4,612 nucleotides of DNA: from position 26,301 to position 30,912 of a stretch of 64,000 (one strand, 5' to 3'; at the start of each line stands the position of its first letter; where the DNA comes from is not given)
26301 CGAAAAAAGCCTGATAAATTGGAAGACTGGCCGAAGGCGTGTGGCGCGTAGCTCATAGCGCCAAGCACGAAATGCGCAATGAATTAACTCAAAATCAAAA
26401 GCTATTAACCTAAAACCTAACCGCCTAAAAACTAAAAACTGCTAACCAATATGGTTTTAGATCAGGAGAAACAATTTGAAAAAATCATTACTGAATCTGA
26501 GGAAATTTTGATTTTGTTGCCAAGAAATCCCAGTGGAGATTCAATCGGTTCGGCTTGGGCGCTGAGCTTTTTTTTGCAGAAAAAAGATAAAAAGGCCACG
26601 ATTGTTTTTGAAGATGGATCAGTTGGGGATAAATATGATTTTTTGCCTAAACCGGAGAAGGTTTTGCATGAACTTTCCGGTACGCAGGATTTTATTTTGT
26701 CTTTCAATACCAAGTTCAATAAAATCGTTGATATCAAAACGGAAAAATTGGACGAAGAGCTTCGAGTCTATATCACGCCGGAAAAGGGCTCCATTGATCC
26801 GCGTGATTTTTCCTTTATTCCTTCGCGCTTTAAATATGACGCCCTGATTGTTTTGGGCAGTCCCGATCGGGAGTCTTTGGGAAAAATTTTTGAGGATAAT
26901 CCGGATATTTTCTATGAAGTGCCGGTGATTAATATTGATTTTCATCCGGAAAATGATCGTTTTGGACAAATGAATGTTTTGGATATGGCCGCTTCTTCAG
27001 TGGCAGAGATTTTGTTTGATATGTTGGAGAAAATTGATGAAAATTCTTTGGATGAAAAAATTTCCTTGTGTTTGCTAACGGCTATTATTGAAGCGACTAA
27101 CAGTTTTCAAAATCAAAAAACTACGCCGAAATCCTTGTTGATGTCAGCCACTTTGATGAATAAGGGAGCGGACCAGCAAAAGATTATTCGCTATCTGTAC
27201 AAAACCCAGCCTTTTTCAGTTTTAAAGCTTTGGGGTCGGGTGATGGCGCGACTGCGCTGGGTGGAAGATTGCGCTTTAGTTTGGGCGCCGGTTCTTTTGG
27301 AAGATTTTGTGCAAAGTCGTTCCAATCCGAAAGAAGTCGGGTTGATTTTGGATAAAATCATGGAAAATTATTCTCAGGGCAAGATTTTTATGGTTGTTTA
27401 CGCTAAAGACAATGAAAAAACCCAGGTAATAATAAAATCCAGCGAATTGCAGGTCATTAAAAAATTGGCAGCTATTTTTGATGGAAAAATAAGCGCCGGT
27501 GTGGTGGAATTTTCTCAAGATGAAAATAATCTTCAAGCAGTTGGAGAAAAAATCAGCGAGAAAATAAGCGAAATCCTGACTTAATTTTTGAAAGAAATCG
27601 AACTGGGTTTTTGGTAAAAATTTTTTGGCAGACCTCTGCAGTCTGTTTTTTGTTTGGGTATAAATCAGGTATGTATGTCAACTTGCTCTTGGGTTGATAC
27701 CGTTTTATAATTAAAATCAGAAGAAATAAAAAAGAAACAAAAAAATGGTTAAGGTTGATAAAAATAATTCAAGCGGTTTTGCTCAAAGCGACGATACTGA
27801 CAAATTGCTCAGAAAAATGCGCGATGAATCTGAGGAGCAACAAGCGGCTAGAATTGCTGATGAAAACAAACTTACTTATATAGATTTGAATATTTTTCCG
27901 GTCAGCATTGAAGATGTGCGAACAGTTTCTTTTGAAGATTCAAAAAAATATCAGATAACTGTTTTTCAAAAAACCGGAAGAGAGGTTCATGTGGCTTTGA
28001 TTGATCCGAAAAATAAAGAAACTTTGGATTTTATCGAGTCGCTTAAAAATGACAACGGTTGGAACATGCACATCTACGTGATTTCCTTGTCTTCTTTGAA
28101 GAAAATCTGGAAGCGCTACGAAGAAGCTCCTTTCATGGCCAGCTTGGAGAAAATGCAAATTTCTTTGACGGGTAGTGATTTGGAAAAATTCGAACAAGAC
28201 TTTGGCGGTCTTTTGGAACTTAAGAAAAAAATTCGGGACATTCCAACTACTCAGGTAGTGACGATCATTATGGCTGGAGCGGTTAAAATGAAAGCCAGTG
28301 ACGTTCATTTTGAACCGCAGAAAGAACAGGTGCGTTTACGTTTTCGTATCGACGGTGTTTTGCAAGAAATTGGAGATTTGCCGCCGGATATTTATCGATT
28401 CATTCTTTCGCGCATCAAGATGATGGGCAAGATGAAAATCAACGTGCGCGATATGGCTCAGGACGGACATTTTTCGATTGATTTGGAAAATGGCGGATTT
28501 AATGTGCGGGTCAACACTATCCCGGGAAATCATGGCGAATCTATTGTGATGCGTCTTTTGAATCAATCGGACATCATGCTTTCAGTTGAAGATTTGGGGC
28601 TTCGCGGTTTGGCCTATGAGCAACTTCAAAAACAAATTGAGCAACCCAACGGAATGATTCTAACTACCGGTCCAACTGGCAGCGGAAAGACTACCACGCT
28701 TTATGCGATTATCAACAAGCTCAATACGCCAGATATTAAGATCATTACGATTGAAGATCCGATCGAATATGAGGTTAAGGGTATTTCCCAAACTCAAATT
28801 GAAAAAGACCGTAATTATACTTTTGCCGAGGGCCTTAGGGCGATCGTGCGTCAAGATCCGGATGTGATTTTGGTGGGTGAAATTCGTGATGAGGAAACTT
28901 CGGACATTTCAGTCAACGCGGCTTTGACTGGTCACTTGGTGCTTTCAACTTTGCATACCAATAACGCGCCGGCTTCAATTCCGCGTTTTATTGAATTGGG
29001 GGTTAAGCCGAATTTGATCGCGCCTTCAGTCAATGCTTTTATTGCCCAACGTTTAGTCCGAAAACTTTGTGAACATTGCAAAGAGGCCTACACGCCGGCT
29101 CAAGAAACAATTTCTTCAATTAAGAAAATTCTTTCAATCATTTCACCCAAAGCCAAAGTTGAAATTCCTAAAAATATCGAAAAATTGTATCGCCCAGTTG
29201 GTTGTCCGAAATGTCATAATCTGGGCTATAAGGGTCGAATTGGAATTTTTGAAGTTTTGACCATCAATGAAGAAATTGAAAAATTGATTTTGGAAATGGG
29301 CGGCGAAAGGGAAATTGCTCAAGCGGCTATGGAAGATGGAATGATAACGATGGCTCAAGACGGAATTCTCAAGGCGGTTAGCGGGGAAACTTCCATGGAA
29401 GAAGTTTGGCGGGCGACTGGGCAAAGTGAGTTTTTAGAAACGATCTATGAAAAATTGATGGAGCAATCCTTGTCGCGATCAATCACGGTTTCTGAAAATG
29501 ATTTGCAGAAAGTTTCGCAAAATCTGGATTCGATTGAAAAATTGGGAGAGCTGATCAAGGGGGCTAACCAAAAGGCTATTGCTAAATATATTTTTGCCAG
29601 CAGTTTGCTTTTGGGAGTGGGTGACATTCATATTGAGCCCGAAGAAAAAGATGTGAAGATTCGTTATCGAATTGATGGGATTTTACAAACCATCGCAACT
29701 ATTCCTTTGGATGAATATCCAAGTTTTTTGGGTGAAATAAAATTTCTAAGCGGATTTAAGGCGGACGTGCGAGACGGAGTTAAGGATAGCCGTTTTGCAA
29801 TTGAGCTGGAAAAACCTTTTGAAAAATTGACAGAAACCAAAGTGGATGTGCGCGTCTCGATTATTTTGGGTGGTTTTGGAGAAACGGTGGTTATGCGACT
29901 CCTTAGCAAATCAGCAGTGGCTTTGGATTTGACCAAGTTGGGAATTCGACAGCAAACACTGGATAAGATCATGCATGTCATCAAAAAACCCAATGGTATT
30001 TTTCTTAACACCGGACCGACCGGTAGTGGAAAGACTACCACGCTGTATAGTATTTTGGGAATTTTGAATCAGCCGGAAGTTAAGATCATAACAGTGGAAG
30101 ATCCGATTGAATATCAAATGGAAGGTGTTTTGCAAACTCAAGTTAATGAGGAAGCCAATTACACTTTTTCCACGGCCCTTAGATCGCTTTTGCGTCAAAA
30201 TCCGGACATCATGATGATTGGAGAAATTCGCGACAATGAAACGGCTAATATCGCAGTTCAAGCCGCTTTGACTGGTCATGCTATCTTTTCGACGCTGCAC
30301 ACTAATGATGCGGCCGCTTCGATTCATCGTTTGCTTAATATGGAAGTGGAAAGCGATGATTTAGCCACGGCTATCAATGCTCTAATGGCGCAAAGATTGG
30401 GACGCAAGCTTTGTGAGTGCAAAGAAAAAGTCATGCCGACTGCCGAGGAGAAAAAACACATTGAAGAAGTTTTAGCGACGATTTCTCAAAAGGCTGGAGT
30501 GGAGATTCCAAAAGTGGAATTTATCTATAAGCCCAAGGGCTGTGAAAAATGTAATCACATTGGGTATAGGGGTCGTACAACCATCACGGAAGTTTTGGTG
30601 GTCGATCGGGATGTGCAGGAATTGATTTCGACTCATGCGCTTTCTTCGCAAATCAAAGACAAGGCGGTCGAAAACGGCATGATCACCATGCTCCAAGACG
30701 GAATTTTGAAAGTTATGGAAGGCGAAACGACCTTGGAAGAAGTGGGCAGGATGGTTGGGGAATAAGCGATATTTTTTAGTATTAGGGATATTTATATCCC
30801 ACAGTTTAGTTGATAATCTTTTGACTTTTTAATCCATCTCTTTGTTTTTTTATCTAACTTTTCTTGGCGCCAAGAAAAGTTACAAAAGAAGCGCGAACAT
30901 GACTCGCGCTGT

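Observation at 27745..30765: Single polypeptide carrying two complete PilB/GspE secretion-ATPase modules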

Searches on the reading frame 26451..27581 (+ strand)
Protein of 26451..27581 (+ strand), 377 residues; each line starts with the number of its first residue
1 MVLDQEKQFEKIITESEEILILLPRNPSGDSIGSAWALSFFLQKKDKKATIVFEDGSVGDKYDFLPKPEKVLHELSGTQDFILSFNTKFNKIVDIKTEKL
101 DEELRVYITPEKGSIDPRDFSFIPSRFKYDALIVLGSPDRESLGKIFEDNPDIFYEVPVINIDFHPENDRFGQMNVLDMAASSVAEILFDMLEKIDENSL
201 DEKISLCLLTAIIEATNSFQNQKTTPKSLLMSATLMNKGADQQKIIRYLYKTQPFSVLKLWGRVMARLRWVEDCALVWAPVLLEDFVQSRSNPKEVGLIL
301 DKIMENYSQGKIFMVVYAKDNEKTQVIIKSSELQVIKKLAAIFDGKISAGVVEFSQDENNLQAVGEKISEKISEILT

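Call 9: search_protein_families(library=pfam, proteins=[window:26451-27581:+], max_evalue=0.001)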
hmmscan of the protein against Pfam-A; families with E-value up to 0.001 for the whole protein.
window:26451-27581:+ (377 aa): 1 family
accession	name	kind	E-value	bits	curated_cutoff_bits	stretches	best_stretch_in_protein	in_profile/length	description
PF01368.27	DHH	-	7.5e-07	29.9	28.1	1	19-212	2-125/125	DHH family, N-terminal domain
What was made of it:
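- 26451..27584 (+): Conserved upstream neighbour, a DHH-family phosphoesterase (377 aa). It is followed by a terminator-like hairpin at 27627-27647. A TATAAT box lies at 27706-27711, so the ATPase gene probably has its own promoter (inference). Pfam DHH (call 9).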

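Call 70: search_protein_families(library=ncbifam, proteins=[window:26451-27581:+], max_evalue=0.001)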
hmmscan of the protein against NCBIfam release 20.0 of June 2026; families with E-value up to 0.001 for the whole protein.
window:26451-27581:+ (377 aa): 1 family
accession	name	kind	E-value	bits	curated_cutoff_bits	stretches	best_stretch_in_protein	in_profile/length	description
NF053633.1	OlncasPapPhNrnA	equivalog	7.4e-11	41.5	350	1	159-345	107-287/317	bifunctional oligoribonuclease/PAP phosphatase NrnA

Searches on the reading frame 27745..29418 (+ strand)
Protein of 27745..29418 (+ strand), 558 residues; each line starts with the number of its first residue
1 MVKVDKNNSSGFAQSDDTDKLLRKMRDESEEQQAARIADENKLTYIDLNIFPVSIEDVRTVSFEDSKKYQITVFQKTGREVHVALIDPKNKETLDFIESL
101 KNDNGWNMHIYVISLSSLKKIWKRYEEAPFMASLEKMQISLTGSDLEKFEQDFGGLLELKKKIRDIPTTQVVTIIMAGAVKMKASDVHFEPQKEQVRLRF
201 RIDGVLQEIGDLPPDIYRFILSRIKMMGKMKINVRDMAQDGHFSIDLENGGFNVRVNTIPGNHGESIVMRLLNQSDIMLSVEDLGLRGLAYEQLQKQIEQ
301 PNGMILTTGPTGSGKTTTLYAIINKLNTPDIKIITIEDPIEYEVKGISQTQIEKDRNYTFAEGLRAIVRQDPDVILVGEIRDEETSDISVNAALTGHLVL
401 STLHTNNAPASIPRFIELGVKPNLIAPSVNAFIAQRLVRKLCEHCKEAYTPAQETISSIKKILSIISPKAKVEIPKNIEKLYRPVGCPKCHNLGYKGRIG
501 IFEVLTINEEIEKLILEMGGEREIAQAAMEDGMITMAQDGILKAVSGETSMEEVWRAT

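Call 43: search_solved_structures(query=window:27745-29418:+, max_evalue=1e-30)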
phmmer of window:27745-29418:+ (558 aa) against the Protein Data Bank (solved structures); distinct sequences matched with E-value up to 1e-30: 17.
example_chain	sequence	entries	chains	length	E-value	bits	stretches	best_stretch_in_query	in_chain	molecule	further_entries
5zfr_A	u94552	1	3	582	9.4e-112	377.5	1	43-558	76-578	Type IV pilus biogenesis ATPase PilB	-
6olj_C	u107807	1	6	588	1.3e-110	373.7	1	43-558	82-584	Type IV pilus biogenesis ATPase PilB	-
5tsg_B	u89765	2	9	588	2.8e-110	372.6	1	43-558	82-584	Type IV pilus biogenesis ATPase PilB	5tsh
3jc8_Ba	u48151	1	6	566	3.2e-105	355.9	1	43-554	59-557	Type IV-A pilus assembly ATPase PilB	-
4pht_A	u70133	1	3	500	1.7e-97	330.4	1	158-558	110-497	General secretory pathway protein E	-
1p9r_A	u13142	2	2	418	1.8e-97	330.4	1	160-557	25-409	General secretion pathway protein E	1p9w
4kss_A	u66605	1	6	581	4.3e-97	329.1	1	162-558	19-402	Type II secretion system protein E, hemolysin-coregulated protein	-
4ksr_A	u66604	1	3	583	4.3e-97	329.1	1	162-558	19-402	Type II secretion system protein E, Hemolysin-coregulated protein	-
6f8l_G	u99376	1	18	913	6.2e-93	315.4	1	66-556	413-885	Type IV pilus assembly protein PilF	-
5oiu_A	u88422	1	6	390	3e-92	313.1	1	175-556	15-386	Type IV pilus assembly protein PilF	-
5it5_F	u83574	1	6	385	3.4e-92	312.9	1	176-556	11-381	ATP binding motif-containing protein PilF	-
6ejf_A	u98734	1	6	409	4.2e-92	312.6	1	176-556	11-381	Type IV pilus assembly protein PilF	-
3jvu_A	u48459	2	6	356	1.3e-35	126.2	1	172-441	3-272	Twitching mobility protein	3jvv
5fl3_A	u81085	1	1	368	1.6e-32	116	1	175-419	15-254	PILI RETRACTION PROTEIN PILT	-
5zfq_A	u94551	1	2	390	1.7e-31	112.6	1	279-431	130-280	Twitching motility pilus retraction protein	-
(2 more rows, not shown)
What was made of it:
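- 27745..28125 (+): N-terminal tail (aa 1-14, disordered) and N1 domain (T2SSE_N/MshEN type, aa ~41-127). It is present only once per chain. Aligns to PilB chains from aa 43 (call 43).
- Closest known: PilB type IVa pilus extension ATPase. Same: Half 1 aligns from its N1D to the C-terminus at 373-378 bits (call 43).
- Closest known: Thermus thermophilus PilF. Different: PilF repeats the N-terminal GSPII domains and has one ATPase unit (own knowledge plus chain lengths in call 43).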

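Call 70: search_protein_families(library=ncbifam, proteins=[window:27745-29418:+], max_evalue=0.001)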
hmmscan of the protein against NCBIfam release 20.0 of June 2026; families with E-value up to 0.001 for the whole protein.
window:27745-29418:+ (558 aa): 20 families
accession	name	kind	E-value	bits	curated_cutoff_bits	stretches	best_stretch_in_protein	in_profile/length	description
TIGR02533.1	type_II_gspE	equivalog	6.7e-147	490.1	630.25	1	59-558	2-486/486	type II secretion system ATPase GspE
TIGR02538.1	type_IV_pilB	equivalog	2.2e-146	488.7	675.65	1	21-558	34-562/564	type IV-A pilus assembly ATPase PilB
NF007755.0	PRK10436.1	equivalog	3e-122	408.6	617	1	68-556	16-457/465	type II secretion system protein GspE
NF053534.1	T4PilAsmATPsTfpB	equivalog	1.1e-121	407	850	1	34-557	69-581/584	type IV pilus assembly ATPase TfpB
NF041000.1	ATPase_ComGA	equivalog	1.5e-72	243.8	300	1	175-439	3-266/267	competence type IV pilus ATPase ComGA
TIGR01420.1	pilT_fam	subfamily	8.6e-59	199.5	319.1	1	175-444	5-274/343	PilT/PilU family type 4a pilus ATPase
TIGR02525.1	plasmid_TraJ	equivalog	7e-27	94.3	368.3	1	266-418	119-272/372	plasmid transfer ATPase TraJ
TIGR02524.1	dot_icm_DotB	equivalog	3e-22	79.3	463.3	1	293-416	125-257/358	Dot/Icm type IV secretion system ATPase DotB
NF058587.1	archaellum_moto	equivalog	1e-17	64.1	550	1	305-416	278-394/527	archaellum flagellar ATPase motor FlaI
TIGR02782.1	TrbB_P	equivalog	2.3e-15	56.7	304.55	1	303-417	137-254/303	P-type conjugative transfer ATPase TrbB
NF010469.0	PRK13894.1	subfamily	5.5e-15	55.5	508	1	293-421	141-270/320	conjugal transfer ATPase TrbB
TIGR02788.1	VirB11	equivalog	3.6e-13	49.2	249.95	1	296-418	139-265/308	P-type DNA transfer ATPase VirB11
TIGR03819.1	heli_sec_ATPase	hypoth_equivalog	6.8e-12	45.2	373.15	1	260-434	135-316/340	TadA family conjugal transfer-associated ATPase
NF053672.1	bindosome_BasE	exception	9.2e-11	41.1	1000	1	306-415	274-388/512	bindosome assembly system ATPase subunit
NF010407.0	PRK13833.1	subfamily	3.1e-10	40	499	1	305-418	147-262/323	conjugal transfer protein TrbB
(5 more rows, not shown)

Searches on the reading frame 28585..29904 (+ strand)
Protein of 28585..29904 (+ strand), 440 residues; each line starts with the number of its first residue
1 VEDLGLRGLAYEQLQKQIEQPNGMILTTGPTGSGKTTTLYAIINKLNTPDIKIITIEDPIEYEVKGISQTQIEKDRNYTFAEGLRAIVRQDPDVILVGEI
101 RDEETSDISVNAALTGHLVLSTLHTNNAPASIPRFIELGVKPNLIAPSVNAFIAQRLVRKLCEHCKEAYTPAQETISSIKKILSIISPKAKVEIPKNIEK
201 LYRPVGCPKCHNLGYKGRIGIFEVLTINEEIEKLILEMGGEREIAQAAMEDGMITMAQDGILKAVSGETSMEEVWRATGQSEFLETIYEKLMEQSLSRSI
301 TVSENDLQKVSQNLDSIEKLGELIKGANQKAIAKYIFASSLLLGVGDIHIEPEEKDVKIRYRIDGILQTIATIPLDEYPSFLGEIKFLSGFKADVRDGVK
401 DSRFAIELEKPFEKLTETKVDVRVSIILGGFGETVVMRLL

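Call 74: predict_structure(alignment_id=A2)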
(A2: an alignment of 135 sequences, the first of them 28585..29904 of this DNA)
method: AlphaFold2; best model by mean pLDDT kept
length: 440 residues; sequences in the alignment: 135
mean_pLDDT: 89.1   pTM: 0.66
mean pLDDT of the five models: 89.1, 88.1, 85.9, 85.7, 84.9
residues with pLDDT >= 90: 261; 70-90: 156; 50-70: 22; < 50: 1
segments of 3 or more residues with pLDDT < 50: none
pLDDT, mean of each block of 10 residues (from residue 1): 86 93 92 87 92 93 90 90 92 94 95 96 92 95 96 95 96 85 82 87 95 94 94 92 88 91 94 85 63 63 91 88 86 92 92 94 90 90 87 73 87 86 87 91
secondary structure, 60 per line:
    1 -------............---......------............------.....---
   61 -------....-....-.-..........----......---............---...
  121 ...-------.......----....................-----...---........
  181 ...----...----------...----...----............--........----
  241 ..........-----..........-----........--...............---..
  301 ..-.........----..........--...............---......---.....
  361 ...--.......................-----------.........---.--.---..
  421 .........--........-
elements in order: H8-19 E23-28 H35-46 E53-57 E68-71 H80-89 E94-99 H103-114 E118-123 H131-137 H142-148 E149-161 E167-169 H173-183 E201-203 E215-226 H229-236 H241-250 H256-265 H271-278 H281-295 E299-302 H304-312 H317-326 H329-343 E347-352 E356-363 E366-374 H375-388 E400-408 E419-429 E432-439
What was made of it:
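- The fragment pTM of 0.66 could be reached by the large domain alone (call 74).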

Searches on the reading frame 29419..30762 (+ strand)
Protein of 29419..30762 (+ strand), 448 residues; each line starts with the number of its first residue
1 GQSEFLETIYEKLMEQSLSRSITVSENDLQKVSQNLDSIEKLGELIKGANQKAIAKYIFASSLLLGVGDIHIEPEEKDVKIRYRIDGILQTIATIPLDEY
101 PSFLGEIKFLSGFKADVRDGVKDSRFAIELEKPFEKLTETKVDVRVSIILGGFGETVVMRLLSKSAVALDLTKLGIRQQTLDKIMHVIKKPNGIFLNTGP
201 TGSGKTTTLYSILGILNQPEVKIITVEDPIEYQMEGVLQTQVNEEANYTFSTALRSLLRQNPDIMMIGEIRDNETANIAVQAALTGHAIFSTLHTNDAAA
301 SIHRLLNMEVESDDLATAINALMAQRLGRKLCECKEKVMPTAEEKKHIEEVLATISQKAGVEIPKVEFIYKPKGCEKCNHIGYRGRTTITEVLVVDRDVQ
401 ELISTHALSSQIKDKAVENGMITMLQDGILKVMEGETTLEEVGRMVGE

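Call 44: search_solved_structures(query=window:29419-30762:+, max_evalue=1e-30)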
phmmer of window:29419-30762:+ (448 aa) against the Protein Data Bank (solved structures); distinct sequences matched with E-value up to 1e-30: 15.
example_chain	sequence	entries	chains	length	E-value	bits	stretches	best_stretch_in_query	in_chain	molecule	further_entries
4pht_A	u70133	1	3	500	4.3e-88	299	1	25-446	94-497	General secretory pathway protein E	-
3jc8_Ba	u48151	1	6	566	2.5e-87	296.5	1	28-442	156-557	Type IV-A pilus assembly ATPase PilB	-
6olj_C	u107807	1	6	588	2.6e-87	296.5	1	39-445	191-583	Type IV pilus biogenesis ATPase PilB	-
5tsg_B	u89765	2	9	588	3e-87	296.2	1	39-445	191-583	Type IV pilus biogenesis ATPase PilB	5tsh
5zfr_A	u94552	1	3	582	9.9e-87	294.5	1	6-445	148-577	Type IV pilus biogenesis ATPase PilB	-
5oiu_A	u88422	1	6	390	6.1e-86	291.9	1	45-442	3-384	Type IV pilus assembly protein PilF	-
5it5_F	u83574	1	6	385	1.6e-85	290.5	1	51-442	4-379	ATP binding motif-containing protein PilF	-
6ejf_A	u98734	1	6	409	2e-85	290.2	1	51-442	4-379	Type IV pilus assembly protein PilF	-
6f8l_G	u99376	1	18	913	2.5e-85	289.9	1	39-442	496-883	Type IV pilus assembly protein PilF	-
1p9r_A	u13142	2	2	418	4.1e-84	285.9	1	54-444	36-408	General secretion pathway protein E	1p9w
4kss_A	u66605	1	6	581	8.9e-84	284.8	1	58-446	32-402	Type II secretion system protein E, hemolysin-coregulated protein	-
4ksr_A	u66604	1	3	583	9e-84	284.8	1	58-446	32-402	Type II secretion system protein E, Hemolysin-coregulated protein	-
8dze_A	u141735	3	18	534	7.9e-33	117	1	56-406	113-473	BfpD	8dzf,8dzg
2ewv_A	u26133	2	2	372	3.7e-32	114.8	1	105-308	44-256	twitching motility protein PilT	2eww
2gsz_A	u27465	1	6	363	3.8e-32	114.8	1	105-308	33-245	twitching motility protein PilT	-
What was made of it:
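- On Extension-class ATPases (PilB/GspE/PilF) as opposed to retraction-class PilT/PilU: PilT: 126 and 115 bits (calls 43, 44).
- PDB phmmer gives PilB 377.5 bits for half 1 and GspE 299 bits (PilB 296.5) for half 2, against PilT 126 and 115 bits (calls 43, 44).
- Tried and rejected: Both halves are PilB/GspE-like, and both carry the Cys motif (calls 43, 44, 70).
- Closest known: GspE/EpsE type II secretion ATPase. Same: It is the best PDB hit for half 2 (299 bits; call 44).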

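Call 70: search_protein_families(library=ncbifam, proteins=[window:29419-30762:+], max_evalue=0.001)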
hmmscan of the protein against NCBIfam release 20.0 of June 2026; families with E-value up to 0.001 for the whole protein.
window:29419-30762:+ (448 aa): 18 families
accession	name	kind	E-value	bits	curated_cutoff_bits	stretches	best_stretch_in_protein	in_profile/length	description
TIGR02533.1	type_II_gspE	equivalog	2.1e-126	422.4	630.25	1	7-444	63-484/486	type II secretion system ATPase GspE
TIGR02538.1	type_IV_pilB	equivalog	1e-121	407.3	675.65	1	8-445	130-561/564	type IV-A pilus assembly ATPase PilB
NF053534.1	T4PilAsmATPsTfpB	equivalog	1.2e-102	344.3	850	1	17-446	161-582/584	type IV pilus assembly ATPase TfpB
NF007755.0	PRK10436.1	equivalog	3.5e-101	339.2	617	1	25-447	56-460/465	type II secretion system protein GspE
NF041000.1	ATPase_ComGA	equivalog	2.3e-68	230.1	300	1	60-327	5-264/267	competence type IV pilus ATPase ComGA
TIGR01420.1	pilT_fam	subfamily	6e-49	167.1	319.1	1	65-331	12-271/343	PilT/PilU family type 4a pilus ATPase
TIGR02525.1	plasmid_TraJ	equivalog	3.3e-26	92.1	368.3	1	157-319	120-283/372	plasmid transfer ATPase TraJ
TIGR02524.1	dot_icm_DotB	equivalog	1.5e-22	80.3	463.3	1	181-345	123-291/358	Dot/Icm type IV secretion system ATPase DotB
NF058587.1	archaellum_moto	equivalog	1.1e-18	67.3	550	1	172-307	255-395/527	archaellum flagellar ATPase motor FlaI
TIGR03819.1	heli_sec_ATPase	hypoth_equivalog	6.1e-15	55.2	373.15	1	154-305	139-297/340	TadA family conjugal transfer-associated ATPase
TIGR02782.1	TrbB_P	equivalog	3.5e-14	52.8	304.55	1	178-311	123-258/303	P-type conjugative transfer ATPase TrbB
TIGR02788.1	VirB11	equivalog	4.6e-14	52.2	249.95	1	184-313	137-270/308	P-type DNA transfer ATPase VirB11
NF010469.0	PRK13894.1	subfamily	2.1e-13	50.3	508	1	179-325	137-284/320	conjugal transfer ATPase TrbB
NF053672.1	bindosome_BasE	exception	9.2e-11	41.1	1000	1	187-305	265-388/512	bindosome assembly system ATPase subunit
NF010407.0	PRK13833.1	subfamily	2.8e-10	40.1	499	1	184-312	137-266/323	conjugal transfer protein TrbB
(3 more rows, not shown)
